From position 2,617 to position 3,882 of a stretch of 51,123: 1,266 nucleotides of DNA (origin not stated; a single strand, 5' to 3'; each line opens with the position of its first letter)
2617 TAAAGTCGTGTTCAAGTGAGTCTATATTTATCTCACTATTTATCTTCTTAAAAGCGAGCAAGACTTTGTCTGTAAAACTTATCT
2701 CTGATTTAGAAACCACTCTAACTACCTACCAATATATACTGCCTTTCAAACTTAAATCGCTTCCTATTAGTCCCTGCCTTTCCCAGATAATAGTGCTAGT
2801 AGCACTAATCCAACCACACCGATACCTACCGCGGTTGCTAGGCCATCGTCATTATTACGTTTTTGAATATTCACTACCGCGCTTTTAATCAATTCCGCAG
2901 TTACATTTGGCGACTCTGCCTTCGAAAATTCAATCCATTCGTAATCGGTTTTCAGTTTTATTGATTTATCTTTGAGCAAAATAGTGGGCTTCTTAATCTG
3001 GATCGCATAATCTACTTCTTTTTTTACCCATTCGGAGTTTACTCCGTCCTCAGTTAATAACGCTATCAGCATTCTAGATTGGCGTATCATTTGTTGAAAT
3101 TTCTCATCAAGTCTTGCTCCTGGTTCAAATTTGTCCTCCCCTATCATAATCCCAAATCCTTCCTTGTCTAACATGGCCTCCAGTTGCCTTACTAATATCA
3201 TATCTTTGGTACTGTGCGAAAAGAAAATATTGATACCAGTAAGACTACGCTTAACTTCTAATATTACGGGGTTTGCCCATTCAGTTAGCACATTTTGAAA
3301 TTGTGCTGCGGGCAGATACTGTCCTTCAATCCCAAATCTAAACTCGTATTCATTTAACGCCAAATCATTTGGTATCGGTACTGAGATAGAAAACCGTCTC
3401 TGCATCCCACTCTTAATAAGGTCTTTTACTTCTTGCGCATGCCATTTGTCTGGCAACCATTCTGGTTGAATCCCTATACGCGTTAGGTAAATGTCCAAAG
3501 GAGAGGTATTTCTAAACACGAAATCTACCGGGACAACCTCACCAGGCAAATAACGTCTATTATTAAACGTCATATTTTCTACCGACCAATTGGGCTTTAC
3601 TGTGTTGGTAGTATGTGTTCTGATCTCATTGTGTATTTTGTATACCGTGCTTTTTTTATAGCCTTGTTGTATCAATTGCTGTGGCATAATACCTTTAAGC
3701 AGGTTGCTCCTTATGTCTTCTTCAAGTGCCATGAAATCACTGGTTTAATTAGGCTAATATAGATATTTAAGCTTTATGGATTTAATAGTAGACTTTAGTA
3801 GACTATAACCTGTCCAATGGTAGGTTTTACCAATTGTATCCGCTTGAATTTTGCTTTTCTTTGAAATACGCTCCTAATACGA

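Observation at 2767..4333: TIR-domain protein with C-terminal membrane anchor plus a co-oriented 4-TM protein: candidate two-gene archaeal defence module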

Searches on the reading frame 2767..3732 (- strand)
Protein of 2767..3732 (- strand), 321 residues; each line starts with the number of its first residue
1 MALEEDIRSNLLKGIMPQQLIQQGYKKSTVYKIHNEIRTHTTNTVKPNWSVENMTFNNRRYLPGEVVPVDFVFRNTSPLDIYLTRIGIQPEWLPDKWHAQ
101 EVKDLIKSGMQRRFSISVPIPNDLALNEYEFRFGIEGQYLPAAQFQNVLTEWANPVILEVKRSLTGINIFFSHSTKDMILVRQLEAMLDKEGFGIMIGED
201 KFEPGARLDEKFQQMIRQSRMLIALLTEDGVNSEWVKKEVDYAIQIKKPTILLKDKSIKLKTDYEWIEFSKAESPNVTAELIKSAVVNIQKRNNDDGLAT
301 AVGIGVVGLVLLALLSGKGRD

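Call 4: search_protein_families(library=pfam, proteins=[window:2767-3732:-], max_evalue=1)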
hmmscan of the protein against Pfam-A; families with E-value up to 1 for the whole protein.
window:2767-3732:- (321 aa): 4 families
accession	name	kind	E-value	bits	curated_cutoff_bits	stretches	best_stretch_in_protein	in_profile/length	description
PF13676.11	TIR_2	-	1.2e-14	55.3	28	1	169-272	1-111/122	TIR domain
PF01582.25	TIR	-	1.3e-07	32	21.3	1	179-248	16-85/179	TIR domain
PF08937.16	ThsB_TIR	-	1.2e-06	29.2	21.2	1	170-253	1-93/100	Thoeris protein ThsB, TIR-like domain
PF10137.14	CAP12-PCTIR_TIR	-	0.00019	21.9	24.7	1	168-233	1-66/119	CAP12/Pycsar effector protein, TIR domain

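Call 5: search_protein_families(library=padloc, proteins=[window:2767-3732:-], max_evalue=1)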
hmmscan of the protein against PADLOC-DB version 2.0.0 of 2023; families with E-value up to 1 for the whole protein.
window:2767-3732:- (321 aa): 17 families
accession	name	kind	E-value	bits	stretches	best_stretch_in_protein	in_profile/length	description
PDLC00426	ThsB1|ThsB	-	4.2e-10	37.4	1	168-259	239-337/352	TIR-like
PDLC05062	PDC-S66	-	4e-08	31.1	1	165-245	147-228/282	-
PDLC00436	ThsB1|ThsB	-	9.9e-08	29.7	1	161-247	30-120/183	TIR-like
PDLC00419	ThsB1|ThsB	-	8e-07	27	1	167-247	28-112/165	TIR-like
PDLC02012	SAVED5--SAVED_TIR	-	3.1e-06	24.5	1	168-246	15-94/404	-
PDLC03015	TIR-NLR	-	8e-06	22.8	1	167-254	2-88/824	-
PDLC00425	ThsB1|ThsB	-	8.3e-06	23.1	1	168-259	253-351/389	TIR-like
PDLC02421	Aga_TIR-PNTD1-PNTD2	-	7.2e-05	20.1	1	168-248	5-87/430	Class I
PDLC02962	RT-TIR_XII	-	0.0001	19.3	1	156-258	335-428/478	single gene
PDLC00418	ThsB1|ThsB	-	0.00011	20.1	1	168-252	6-97/155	TIR-like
PDLC00422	ThsB1|ThsB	-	0.00011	19.8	1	167-248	41-128/194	TIR-like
PDLC00423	ThsB1|ThsB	-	0.00027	18.6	1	160-248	29-122/190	TIR-like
PDLC00417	ThsB1|ThsB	-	0.00071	17.2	1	165-245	165-246/303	TIR-like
PDLC02961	RT-TIR_XII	-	0.00093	16.2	1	158-249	339-425/475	single gene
PDLC00420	ThsB1|ThsB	-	0.0059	13.8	1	168-236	3-74/319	TIR-like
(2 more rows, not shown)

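Call 9: find_homologous_proteins(query=window:2767-3732:-)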
Query window:2767-3732:- (321 aa): 67 proteins with E <= 0.001 among 2979 candidates.
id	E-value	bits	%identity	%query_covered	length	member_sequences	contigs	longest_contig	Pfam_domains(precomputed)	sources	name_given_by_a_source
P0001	2.2e-210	715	100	100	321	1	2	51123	PF01582.26,PF13676.12,PF08937.17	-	-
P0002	4.5e-190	649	90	95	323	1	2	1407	PF01582.26,PF13676.12,PF08937.17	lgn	-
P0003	2.3e-107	377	58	84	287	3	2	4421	PF01582.26,PF13676.12,PF08937.17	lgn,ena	-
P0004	1.2e-104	368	53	98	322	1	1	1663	PF01582.26,PF13676.12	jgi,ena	jgi:hypothetical protein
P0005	1.7e-102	361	50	99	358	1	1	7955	PF13676.12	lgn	-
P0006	5.7e-102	359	51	99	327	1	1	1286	PF01582.26,PF13676.12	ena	-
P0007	1.4e-101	358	50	98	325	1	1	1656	PF13676.12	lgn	-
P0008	3.4e-99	350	49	99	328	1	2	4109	PF13676.12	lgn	-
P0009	3.9e-99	350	49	99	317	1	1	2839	PF01582.26,PF13676.12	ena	-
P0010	2.5e-97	344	51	95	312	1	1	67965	PF13676.12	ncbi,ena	-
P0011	8.1e-97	342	48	99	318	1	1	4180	PF01582.26,PF13676.12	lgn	-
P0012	2.8e-94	334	51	91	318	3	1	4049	PF01582.26,PF13676.12,PF08937.17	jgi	jgi:hypothetical protein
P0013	7.7e-93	329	46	98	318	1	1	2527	PF01582.26,PF13676.12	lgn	-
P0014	2.5e-91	324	49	91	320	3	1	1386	PF01582.26,PF13676.12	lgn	-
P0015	9.8e-91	322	47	99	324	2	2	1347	PF01582.26,PF13676.12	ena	-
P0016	1.0e-88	316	46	95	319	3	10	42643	PF01582.26,PF13676.12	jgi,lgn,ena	jgi:hypothetical protein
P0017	6.1e-88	313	47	99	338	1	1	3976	PF13676.12,PF10137.15,PF08937.17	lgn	-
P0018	8.6e-88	313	46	98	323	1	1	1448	PF01582.26,PF13676.12,PF08937.17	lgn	-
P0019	9.4e-88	313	45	94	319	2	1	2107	PF01582.26,PF13676.12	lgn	-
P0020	1.1e-87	312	47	99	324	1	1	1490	PF01582.26,PF13676.12,PF08937.17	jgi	jgi:hypothetical protein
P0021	3.9e-86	307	47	89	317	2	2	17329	PF01582.26,PF13676.12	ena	-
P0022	4.5e-86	307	45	90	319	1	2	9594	PF13676.12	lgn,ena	-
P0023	1.9e-85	305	46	95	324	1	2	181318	PF01582.26,PF13676.12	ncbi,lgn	-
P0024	2.4e-85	305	45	95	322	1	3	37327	PF01582.26,PF13676.12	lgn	-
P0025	2.6e-85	305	47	95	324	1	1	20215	PF13676.12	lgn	-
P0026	3.0e-85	304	46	95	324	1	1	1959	PF01582.26,PF13676.12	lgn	-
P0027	8.0e-85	303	49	89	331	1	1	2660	PF01582.26,PF13676.12,PF10137.15,PF08937.17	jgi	-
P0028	1.3e-84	302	45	99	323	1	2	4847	PF01582.26,PF13676.12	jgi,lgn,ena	-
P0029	1.7e-84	302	45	93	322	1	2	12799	PF13676.12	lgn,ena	-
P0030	7.8e-84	300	44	99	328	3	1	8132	PF13676.12,PF10137.15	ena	-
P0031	1.1e-83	299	46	99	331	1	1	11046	PF13676.12,PF08937.17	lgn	-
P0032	1.3e-82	296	45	98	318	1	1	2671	PF01582.26,PF13676.12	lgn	-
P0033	5.4e-82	294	46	95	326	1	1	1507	PF01582.26,PF13676.12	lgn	-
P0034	2.1e-81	292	45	99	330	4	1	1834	PF13676.12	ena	-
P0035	2.3e-81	292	44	100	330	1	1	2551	PF13676.12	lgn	-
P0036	3.4e-81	291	44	99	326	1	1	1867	PF01582.26,PF13676.12,PF10137.15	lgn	-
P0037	7.6e-81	290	43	92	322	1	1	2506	PF01582.26,PF13676.12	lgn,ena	-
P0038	1.3e-80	289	44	98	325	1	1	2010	PF01582.26,PF13676.12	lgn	-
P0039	5.8e-80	287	46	95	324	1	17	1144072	PF01582.26,PF13676.12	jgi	jgi:hypothetical protein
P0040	6.8e-80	287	43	91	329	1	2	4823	PF13676.12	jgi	-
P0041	9.8e-80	286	43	91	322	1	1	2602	PF01582.26,PF13676.12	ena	-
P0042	2.4e-79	285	42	91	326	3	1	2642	PF13676.12,PF08937.17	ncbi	-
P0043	2.4e-79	285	44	98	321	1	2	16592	PF13676.12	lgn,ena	-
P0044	1.3e-78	283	44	93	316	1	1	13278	PF01582.26,PF13676.12,PF08937.17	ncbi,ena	-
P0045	1.8e-78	282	42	92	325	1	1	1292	PF01582.26,PF13676.12,PF08937.17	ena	-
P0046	1.9e-78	282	45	99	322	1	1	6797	PF13676.12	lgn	-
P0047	1.0e-77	280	44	93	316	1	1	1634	PF01582.26,PF13676.12,PF10137.15,PF08937.17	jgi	jgi:hypothetical protein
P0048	2.0e-77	279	43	95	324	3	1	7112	PF13676.12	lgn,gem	-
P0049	3.0e-77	278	42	91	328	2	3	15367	PF13676.12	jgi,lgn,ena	-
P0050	9.5e-77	276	44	97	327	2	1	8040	PF01582.26,PF13676.12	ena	-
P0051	1.4e-76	276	41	93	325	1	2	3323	PF01582.26,PF13676.12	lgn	-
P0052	7.1e-76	274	45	87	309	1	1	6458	PF01582.26,PF13676.12,PF08937.17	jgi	-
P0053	3.5e-75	271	42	99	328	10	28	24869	PF13676.12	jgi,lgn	jgi:hypothetical protein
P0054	3.9e-74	268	46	91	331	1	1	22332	PF01582.26,PF13676.12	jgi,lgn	-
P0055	5.5e-74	267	41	99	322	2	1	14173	PF01582.26,PF13676.12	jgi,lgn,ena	-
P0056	2.7e-73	265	42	99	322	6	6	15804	PF01582.26,PF13676.12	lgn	-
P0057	2.9e-73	265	42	100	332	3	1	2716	PF13676.12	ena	-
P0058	8.2e-71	257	44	85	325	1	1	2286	PF13676.12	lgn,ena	-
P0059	1.5e-70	256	42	100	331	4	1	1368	PF01582.26,PF13676.12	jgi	-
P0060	2.3e-70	255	40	99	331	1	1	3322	PF13676.12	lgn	-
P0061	3.4e-70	255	41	99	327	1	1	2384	PF13676.12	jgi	jgi:hypothetical protein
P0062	1.8e-65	239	40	99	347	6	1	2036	PF01582.26,PF13271.12,PF13676.12,PF08937.17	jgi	-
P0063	2.3e-57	213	36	99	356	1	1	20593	PF13676.12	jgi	jgi:hypothetical protein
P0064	4.7e-57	212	38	99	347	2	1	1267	PF13676.12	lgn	-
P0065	5.6e-52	195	37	99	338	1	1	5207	PF13676.12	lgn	-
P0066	4.3e-51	192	36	99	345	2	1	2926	PF13676.12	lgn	-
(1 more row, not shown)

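Call 13: find_encoding_contigs(protein=P0010, flank=6000, max_places=2)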
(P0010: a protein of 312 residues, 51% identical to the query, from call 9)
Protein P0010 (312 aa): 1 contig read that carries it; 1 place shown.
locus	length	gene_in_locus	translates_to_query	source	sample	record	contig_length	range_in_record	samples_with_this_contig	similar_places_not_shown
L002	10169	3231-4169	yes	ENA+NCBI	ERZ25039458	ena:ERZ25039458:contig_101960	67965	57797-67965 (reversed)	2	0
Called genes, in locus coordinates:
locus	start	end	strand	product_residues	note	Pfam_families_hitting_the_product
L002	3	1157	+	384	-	?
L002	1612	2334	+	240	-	PF08357:SEFIR, PF13676:TIR_2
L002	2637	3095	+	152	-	PF10107:Endonuc_Holl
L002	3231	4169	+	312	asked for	PF13676:TIR_2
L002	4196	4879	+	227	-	-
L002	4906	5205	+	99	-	-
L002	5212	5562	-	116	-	-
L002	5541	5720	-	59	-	-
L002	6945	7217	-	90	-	-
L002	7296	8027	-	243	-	PF01061:ABC2_membrane, PF12679:ABC2_membrane_2, PF12730:ABC2_membrane_4 (weak), PF12698:ABC2_membrane_3 (weak)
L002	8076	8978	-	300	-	PF00005:ABC_tran, PF13304:AAA_21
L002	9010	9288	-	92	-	-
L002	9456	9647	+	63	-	-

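Call 14: find_encoding_contigs(protein=P0023, flank=6000, max_places=2)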
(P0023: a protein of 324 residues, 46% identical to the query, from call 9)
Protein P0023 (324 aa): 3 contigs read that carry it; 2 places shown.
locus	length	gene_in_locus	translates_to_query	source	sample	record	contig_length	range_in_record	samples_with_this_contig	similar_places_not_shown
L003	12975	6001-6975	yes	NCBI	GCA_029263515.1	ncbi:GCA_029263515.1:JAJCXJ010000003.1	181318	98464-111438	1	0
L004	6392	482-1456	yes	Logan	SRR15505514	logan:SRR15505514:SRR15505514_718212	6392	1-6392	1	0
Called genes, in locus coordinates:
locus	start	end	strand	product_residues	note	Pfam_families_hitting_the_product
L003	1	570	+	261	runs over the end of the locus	PF00528:BPD_transp_1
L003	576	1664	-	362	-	PF06849:DUF1246, PF06973:DUF1297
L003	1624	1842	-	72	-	-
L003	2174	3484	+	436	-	PF01336:tRNA_anti-codon, PF00152:tRNA-synt_2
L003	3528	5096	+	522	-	-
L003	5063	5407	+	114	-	-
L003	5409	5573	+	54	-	-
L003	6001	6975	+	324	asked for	PF01582:TIR (weak), PF13676:TIR_2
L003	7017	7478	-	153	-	-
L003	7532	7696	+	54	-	-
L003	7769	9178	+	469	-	PF18862:ApeA_NTD1, PF18739:HEPN_Apea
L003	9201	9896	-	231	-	-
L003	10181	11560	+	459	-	-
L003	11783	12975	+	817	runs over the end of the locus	PF13473:Cupredoxin_1 (faint), PF01835:MG2 (faint), PF00127:Copper-bind (weak)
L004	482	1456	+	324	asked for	PF01582:TIR (weak), PF13676:TIR_2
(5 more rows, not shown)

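Call 16: find_encoding_contigs(protein=P0039, flank=6000, max_places=3)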
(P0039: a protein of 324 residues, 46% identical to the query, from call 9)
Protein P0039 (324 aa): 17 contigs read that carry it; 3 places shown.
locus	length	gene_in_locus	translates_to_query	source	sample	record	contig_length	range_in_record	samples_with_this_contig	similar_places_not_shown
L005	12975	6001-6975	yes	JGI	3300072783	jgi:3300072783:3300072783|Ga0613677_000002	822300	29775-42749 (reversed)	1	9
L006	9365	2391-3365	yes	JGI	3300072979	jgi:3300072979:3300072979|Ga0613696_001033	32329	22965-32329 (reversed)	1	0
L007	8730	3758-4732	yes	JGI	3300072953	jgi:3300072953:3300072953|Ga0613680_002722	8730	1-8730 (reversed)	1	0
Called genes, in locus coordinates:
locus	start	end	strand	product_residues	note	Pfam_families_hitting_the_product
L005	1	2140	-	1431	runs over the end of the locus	PF14551:MCM_N, PF17207:MCM_OB, PF00493:MCM, PF14890:Intein_splicing, PF14528:LAGLIDADG_3, PF00493:MCM, PF14890:Intein_splicing, PF00493:MCM, +1 more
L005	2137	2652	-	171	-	PF05916:Sld5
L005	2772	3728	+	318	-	PF03215:Rad17, PF00004:AAA, PF13177:DNA_pol3_delta2, PF25361:AAA_lid_RFC1 (weak), PF21960:RCF1-5-like_lid (weak), PF08542:Rep_fac_C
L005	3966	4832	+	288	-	-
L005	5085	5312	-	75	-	-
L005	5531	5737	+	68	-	-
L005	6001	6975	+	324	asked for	PF01582:TIR (weak), PF13676:TIR_2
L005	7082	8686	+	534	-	-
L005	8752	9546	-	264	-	-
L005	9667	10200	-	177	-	PF00149:Metallophos (weak), PF12850:Metallophos_2 (weak)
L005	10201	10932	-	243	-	PF13563:2_5_RNA_ligase2 (weak)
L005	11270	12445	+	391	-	PF01637:ATPase_2, PF13173:AAA_14 (faint)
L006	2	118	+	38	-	?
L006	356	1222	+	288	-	-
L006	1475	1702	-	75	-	-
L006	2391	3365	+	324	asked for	PF01582:TIR (weak), PF13676:TIR_2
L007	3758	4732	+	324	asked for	PF01582:TIR (weak), PF13676:TIR_2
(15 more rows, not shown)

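Call 17: find_encoding_contigs(protein=P0016, flank=6000, max_places=3)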
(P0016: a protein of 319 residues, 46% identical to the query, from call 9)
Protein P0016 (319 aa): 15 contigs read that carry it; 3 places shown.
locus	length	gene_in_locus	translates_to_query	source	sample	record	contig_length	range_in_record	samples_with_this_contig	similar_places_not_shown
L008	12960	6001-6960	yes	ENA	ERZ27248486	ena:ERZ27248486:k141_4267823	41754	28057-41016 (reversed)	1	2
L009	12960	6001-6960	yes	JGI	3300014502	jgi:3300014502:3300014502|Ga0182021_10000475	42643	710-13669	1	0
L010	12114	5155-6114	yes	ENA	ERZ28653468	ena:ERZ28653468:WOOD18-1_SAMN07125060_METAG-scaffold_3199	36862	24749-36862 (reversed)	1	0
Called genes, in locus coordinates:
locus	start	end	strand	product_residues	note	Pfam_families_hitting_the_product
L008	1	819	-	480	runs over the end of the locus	-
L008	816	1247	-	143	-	-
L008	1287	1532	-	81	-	-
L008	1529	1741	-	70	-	-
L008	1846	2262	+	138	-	-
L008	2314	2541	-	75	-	PF14791:DNA_pol_B_thumb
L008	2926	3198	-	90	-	PF26485:DUF8156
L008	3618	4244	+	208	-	PF09517:RE_Eco29kI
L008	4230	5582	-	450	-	PF01555:N6_N4_Mtase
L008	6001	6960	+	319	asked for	PF01582:TIR (weak), PF13676:TIR_2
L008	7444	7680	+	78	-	-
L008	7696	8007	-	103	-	-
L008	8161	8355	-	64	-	-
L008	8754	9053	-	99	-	-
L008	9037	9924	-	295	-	-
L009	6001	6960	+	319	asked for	PF01582:TIR (weak), PF13676:TIR_2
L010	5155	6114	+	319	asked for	PF01582:TIR (weak), PF13676:TIR_2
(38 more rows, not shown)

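Call 22: find_related_loci(query=A1, collection=genome_contigs, flank=8000)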
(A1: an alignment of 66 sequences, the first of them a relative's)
Query A1 (321 aa) in genome_contigs; peptide patterns used: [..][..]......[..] (x = any residue, [..] = any of these).
27 stretches matched a pattern; 3 encode a relative of the query (tblastn E <= 1e-3); 3 distinct loci.
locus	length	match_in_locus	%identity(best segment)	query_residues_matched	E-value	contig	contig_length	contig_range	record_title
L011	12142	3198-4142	51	1-317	4e-108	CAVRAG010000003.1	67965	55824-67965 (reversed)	MAG: uncultured Nitrososphaerota archaeon isolate MFD00008.bin.2.90 genome assembly, contig: contig_101960, whole genome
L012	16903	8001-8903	42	1-293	2e-78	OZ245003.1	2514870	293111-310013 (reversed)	MAG: Nitrosopumilus sp. isolate 06edd2f6-c94f-48aa-9bd1-1087b5d73af3 genome assembly, chromosome: 1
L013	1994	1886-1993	50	17-52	1e-6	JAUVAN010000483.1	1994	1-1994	MAG: Deltaproteobacteria bacterium isolate CSMAG_220 CSMAG_220_k127_43899_length_1994_cov_22.8747, whole genome shotgun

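Call 25: find_encoding_contigs(protein=P0024, flank=6000, max_places=2)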
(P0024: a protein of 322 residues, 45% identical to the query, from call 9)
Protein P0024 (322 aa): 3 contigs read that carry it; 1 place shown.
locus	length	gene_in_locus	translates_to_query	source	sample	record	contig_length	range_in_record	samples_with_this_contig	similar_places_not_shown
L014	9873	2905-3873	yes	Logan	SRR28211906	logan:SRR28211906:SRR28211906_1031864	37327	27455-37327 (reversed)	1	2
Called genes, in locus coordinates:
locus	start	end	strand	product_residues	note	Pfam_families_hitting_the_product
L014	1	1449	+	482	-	?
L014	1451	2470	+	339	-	PF01835:MG2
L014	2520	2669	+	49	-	-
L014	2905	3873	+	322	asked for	PF01582:TIR (weak), PF13676:TIR_2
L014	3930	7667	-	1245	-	-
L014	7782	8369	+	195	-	-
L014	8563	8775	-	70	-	-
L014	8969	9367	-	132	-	-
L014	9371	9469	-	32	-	-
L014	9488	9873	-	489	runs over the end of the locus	PF00206:Lyase_1, PF14698:ASL_C2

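Call 26: find_encoding_contigs(protein=P0053, flank=6000, max_places=3)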
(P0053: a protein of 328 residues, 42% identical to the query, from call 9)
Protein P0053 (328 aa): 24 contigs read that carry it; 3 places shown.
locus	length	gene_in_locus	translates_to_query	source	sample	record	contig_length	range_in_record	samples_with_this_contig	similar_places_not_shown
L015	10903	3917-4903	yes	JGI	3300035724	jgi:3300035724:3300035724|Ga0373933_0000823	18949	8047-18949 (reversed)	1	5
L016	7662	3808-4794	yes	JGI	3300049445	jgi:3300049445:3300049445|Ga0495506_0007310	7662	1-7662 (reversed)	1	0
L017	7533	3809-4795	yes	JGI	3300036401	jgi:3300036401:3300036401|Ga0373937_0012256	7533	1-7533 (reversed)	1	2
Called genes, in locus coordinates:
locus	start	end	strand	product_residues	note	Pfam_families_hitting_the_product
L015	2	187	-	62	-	?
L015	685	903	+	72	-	-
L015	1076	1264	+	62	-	-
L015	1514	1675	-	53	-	-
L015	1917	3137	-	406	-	PF00144:Beta-lactamase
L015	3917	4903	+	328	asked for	PF13676:TIR_2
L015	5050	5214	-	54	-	PF00355:Rieske (weak)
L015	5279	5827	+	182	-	PF00210:Ferritin, PF02915:Rubrerythrin (weak)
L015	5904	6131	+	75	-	-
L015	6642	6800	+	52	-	-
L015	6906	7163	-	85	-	-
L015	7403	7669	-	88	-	-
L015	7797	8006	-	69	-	PF17107:SesA (weak)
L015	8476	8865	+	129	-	-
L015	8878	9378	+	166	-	PF00382:TFIIB (weak)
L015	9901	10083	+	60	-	-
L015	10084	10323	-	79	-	-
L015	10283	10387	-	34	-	-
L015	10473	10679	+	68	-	-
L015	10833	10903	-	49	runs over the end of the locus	-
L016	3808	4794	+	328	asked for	PF13676:TIR_2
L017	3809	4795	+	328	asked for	PF13676:TIR_2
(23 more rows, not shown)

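Call 27: find_encoding_contigs(protein=P0063, flank=6000, max_places=2)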
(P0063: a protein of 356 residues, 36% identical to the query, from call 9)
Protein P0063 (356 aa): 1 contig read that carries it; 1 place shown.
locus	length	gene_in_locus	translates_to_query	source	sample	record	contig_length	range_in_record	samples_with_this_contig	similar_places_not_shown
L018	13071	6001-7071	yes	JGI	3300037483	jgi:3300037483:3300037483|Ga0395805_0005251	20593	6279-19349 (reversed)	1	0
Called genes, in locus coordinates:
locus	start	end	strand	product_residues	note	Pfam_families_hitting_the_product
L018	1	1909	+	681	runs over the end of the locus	-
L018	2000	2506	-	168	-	PF00160:Pro_isomerase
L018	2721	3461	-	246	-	PF00160:Pro_isomerase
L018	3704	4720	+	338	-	PF00676:E1_dh, PF13292:DXP_synthase_N (weak), PF02775:TPP_enzyme_C (weak), PF00456:Transketolase_N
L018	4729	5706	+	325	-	PF02779:Transket_pyr, PF02780:Transketolase_C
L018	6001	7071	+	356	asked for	PF13676:TIR_2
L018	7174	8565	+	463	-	PF00364:Biotin_lipoyl, PF25919:BSH_CusB (faint), PF02817:E3_binding, PF00198:2-oxoacid_dh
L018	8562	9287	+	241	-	PF21948:LplA-B_cat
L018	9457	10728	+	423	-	PF00072:Response_reg, PF00989:PAS (weak), PF13188:PAS_8 (faint)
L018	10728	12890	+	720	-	PF03924:CHASE, PF08448:PAS_4, PF12860:PAS_7 (weak), PF00512:HisKA, PF02518:HATPase_c, PF13581:HATPase_c_2 (weak)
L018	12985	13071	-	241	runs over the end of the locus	PF00072:Response_reg, PF00486:Trans_reg_C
